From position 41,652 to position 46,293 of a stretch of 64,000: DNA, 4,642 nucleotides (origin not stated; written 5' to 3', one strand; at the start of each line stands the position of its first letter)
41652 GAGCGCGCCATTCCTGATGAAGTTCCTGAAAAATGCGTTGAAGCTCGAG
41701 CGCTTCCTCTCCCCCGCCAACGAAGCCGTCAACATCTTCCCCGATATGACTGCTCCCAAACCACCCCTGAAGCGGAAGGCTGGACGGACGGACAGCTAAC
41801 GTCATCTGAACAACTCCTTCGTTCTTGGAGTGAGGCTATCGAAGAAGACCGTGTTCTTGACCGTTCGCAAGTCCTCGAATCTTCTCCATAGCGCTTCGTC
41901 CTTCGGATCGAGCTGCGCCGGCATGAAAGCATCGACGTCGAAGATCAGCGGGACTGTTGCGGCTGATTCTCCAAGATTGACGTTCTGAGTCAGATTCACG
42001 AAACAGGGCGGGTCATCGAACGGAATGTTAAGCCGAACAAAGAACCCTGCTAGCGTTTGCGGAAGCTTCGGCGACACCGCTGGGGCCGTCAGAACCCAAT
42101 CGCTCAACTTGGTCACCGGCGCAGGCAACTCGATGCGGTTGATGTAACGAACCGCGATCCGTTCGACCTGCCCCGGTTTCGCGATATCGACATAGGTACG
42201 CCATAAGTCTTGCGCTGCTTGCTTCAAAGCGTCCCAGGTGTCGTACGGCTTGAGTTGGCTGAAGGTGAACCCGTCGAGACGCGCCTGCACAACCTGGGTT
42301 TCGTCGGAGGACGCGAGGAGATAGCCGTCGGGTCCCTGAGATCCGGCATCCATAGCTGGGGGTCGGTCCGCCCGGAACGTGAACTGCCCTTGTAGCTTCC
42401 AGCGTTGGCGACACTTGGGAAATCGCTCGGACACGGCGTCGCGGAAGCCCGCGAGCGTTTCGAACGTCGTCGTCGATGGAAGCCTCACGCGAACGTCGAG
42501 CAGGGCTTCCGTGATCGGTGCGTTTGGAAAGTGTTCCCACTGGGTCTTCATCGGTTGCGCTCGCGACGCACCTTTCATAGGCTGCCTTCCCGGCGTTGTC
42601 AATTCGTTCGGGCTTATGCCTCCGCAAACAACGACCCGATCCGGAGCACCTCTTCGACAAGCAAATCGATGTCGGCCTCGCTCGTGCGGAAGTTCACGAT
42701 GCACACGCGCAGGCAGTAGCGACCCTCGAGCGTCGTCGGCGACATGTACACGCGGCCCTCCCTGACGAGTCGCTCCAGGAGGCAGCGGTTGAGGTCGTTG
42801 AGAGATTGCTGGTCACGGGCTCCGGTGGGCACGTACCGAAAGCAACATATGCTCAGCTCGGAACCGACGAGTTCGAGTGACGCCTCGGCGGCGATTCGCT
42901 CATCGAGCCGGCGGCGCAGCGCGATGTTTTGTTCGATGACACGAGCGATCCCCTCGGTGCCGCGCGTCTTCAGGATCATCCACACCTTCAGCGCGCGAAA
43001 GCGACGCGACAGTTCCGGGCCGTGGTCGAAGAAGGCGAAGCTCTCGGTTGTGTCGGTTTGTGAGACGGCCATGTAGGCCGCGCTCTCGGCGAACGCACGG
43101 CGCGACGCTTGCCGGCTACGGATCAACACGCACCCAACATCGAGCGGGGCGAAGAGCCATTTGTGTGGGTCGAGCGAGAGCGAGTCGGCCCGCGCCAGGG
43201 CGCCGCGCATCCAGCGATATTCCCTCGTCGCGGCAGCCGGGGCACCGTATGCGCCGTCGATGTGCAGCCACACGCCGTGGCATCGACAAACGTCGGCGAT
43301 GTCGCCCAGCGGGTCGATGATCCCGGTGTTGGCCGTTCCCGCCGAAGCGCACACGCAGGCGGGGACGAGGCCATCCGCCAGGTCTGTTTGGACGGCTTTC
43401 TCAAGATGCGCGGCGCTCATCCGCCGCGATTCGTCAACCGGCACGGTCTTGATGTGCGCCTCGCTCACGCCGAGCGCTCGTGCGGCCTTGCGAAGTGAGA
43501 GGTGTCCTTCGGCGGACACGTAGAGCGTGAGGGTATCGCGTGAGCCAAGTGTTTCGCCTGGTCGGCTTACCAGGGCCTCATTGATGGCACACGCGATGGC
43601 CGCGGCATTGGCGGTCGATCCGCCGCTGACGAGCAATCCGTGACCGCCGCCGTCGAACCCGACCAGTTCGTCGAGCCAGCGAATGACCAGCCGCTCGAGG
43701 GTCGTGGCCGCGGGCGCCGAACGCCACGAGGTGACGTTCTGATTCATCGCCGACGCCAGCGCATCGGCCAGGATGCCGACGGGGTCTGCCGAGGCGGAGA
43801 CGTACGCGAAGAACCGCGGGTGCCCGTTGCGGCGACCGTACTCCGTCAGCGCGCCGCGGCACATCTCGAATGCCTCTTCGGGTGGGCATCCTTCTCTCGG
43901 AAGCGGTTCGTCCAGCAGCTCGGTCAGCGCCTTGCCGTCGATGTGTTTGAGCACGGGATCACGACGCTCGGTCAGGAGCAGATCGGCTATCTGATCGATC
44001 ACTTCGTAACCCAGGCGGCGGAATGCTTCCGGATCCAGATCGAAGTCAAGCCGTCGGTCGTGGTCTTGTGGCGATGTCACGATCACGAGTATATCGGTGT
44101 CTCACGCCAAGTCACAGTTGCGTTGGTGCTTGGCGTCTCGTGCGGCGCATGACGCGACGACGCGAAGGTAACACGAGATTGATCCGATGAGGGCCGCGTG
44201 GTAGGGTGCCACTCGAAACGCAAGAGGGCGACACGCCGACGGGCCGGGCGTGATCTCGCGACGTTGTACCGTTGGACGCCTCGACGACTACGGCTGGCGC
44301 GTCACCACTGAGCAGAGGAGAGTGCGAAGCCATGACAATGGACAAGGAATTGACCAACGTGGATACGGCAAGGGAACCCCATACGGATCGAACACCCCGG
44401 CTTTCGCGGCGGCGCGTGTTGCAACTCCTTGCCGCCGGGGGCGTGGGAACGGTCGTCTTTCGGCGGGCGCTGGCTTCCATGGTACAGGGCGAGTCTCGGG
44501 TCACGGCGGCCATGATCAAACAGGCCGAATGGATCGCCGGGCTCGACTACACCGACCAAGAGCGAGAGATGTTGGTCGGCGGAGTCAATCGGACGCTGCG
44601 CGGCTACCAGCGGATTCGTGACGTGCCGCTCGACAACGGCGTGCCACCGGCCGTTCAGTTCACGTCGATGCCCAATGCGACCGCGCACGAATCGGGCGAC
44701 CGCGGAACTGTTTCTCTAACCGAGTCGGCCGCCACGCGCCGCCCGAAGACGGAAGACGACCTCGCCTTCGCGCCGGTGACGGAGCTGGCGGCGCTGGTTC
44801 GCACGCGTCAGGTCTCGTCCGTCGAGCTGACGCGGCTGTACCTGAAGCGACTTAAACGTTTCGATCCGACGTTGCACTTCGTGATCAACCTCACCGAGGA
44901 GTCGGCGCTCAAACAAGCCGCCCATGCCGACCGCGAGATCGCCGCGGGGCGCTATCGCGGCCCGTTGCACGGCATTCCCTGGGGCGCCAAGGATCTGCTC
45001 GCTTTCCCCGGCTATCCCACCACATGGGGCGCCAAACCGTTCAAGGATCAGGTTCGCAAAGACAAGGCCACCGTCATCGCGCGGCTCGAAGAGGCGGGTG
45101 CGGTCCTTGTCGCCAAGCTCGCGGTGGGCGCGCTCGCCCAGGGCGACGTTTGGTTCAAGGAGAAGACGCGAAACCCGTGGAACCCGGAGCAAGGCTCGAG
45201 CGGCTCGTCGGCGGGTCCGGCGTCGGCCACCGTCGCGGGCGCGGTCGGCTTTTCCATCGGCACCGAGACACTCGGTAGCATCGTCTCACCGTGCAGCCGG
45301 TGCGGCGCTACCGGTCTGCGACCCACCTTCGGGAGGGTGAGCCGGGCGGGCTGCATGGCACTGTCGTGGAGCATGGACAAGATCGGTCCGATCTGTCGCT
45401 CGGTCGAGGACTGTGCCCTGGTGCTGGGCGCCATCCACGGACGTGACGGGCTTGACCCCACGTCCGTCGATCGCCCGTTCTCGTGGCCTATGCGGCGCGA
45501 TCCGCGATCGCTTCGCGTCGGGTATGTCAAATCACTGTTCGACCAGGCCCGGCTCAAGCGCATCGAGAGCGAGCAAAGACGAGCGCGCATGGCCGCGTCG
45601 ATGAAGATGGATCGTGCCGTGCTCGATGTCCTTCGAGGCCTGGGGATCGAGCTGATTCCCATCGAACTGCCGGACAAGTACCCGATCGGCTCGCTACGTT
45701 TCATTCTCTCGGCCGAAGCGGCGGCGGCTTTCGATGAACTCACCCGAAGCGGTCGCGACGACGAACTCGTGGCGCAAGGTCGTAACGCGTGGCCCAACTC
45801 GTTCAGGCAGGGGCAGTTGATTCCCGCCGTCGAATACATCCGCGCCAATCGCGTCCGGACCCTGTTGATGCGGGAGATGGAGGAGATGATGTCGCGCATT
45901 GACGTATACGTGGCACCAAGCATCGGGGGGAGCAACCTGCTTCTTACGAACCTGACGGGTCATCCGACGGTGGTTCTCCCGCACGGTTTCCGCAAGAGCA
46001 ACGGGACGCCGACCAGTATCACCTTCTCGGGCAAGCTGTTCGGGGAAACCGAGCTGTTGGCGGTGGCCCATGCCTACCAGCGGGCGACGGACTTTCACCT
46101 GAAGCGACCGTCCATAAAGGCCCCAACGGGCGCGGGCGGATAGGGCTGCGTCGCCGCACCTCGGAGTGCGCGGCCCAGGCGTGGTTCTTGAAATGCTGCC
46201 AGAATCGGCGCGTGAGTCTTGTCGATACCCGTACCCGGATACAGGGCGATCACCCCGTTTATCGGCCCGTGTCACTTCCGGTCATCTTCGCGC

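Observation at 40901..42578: Translationally coupled three-gene cassette of uncharacterised proteins: candidate undescribed defence or toxin-antitoxin-like system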

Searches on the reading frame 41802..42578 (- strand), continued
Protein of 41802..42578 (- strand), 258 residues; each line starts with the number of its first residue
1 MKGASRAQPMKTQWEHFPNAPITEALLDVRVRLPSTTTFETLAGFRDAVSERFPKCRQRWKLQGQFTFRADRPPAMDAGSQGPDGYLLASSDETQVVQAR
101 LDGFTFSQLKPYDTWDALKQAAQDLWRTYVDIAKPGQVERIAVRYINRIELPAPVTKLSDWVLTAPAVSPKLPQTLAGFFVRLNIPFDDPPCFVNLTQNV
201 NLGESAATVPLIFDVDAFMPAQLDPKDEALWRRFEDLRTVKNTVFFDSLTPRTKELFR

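Call 68: find_related_loci(query=A5, collection=metagenome_contigs, flank=3500)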
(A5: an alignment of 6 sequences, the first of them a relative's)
Query A5 (253 aa) in metagenome_contigs; peptide patterns used: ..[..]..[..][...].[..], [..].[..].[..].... (x = any residue, [..] = any of these).
600 stretches matched a pattern (row limit reached: there are more); 513 encode a relative of the query (tblastn E <= 1e-3); the best 80 are kept; 80 distinct loci.
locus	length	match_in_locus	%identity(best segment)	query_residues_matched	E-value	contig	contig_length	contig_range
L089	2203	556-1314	47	7-253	9e-74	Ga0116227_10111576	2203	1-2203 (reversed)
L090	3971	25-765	41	1-253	5e-65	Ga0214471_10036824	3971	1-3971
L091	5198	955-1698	43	1-253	7e-64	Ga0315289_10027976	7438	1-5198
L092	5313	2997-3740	43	1-253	6e-62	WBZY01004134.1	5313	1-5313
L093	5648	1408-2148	41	1-253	7e-62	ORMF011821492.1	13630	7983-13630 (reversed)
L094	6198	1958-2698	41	1-253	1e-61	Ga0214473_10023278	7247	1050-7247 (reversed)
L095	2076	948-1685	39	1-252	1e-62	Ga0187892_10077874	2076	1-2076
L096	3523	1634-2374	41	1-253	2e-61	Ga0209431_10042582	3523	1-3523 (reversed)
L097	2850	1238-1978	40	1-253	1e-61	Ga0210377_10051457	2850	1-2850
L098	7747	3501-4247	42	1-253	6e-61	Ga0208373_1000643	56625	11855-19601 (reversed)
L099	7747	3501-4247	42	1-253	6e-61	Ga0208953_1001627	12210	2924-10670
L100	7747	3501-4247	42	1-253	1e-60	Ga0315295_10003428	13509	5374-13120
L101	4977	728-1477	40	1-253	8e-60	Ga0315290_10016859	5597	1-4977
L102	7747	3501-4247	41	1-253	2e-59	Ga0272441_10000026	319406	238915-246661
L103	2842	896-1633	41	1-253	1e-59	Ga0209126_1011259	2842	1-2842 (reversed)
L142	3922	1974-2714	38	1-253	2e-55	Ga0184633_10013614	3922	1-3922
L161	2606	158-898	38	1-253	3e-54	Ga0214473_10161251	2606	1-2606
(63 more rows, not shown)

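Call 85: find_related_loci(query=A5, collection=viral_contigs, flank=4000)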
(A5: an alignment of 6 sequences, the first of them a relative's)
Query A5 (253 aa) in viral_contigs; peptide patterns used: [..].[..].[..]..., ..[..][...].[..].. (x = any residue, [..] = any of these).
51 stretches matched a pattern, but none encodes a relative of the query by tblastn (E <= 1e-3).

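Call 90: search_solved_structures(query=A3, max_evalue=10, show_alignments=3)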
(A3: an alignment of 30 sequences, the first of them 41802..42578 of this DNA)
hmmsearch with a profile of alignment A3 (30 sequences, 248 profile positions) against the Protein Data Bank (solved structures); distinct sequences matched with E-value up to 10: 2.
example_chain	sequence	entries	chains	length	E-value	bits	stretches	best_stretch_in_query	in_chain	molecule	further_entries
9rjs_B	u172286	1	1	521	0.3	13.9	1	103-156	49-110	PHIKZ068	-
7ogp_B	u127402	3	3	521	0.33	13.7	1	103-156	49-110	PHIKZ068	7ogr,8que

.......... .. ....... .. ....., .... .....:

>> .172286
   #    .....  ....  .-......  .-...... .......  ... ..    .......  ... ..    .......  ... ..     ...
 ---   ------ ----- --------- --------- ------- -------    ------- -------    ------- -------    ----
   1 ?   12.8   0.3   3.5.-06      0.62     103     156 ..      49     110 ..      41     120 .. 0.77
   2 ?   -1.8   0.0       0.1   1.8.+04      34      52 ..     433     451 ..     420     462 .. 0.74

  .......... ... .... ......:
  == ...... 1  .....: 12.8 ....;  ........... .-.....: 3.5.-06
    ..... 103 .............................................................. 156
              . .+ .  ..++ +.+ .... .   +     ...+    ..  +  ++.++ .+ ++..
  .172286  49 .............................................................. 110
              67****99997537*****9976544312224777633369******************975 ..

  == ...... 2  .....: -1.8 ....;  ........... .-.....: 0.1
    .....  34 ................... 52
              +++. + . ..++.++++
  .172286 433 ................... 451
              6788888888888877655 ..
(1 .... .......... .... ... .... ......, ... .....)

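Call 93: find_encoding_contigs(protein=window:41802-42578:-, flank=6000, max_places=4)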
Protein window:41802-42578:- (258 aa): no gene with exactly this product is on record in the collection.

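Call 104: search_protein_families(library=ncbifam, proteins=[L087:991-1530:+, L086:4750-5298:+, L086:5307-5822:+, L088:4848-5291:+], max_evalue=0.1)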
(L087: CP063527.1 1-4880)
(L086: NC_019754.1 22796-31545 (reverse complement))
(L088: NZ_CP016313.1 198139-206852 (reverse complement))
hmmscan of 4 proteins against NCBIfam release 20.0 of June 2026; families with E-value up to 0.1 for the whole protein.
L087:991-1530:+ (179 aa): 0 families

L086:4750-5298:+ (182 aa): 0 families

L086:5307-5822:+ (171 aa): 0 families

L088:4848-5291:+ (147 aa): 0 families

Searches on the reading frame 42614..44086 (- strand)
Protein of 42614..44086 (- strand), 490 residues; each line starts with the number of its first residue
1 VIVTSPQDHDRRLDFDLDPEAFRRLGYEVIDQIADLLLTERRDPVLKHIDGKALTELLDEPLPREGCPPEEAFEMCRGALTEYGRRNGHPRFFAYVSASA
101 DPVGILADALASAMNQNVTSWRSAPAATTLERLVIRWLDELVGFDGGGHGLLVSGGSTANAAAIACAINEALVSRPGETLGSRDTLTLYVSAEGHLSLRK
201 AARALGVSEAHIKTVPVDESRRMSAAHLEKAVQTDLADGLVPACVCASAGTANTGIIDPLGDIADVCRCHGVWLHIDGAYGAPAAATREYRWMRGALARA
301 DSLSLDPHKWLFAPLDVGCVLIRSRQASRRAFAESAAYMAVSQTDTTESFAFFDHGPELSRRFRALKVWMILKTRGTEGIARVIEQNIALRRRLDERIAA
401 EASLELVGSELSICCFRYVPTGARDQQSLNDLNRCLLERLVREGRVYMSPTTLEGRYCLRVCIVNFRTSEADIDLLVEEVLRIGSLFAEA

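Call 26: search_protein_families(library=pfam, proteins=[window:42614-44086:-], max_evalue=0.001)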
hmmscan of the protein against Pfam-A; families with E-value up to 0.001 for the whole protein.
window:42614-44086:- (490 aa): 3 families
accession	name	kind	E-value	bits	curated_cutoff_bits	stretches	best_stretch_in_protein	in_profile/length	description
PF00282.25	Pyridoxal_deC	-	1.1e-66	225.5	27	1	54-418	4-374/375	Pyridoxal-dependent decarboxylase conserved domain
PF01212.27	Beta_elim_lyase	-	1e-07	32.1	27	1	140-340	43-215/288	Beta-eliminating lyase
PF00266.25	Aminotran_5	-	1.8e-05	24.4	21.5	1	188-325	91-216/371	Aminotransferase class-V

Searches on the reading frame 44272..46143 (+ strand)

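Call 26: search_protein_families(library=pfam, proteins=[window:44272-46143:+], max_evalue=0.001)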
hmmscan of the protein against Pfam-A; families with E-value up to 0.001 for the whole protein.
window:44272-46143:+ (623 aa): 1 family
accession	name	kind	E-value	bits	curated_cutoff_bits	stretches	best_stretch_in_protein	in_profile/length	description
PF01425.27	Amidase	-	2.7e-69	234.8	27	1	185-551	1-377/445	Amidase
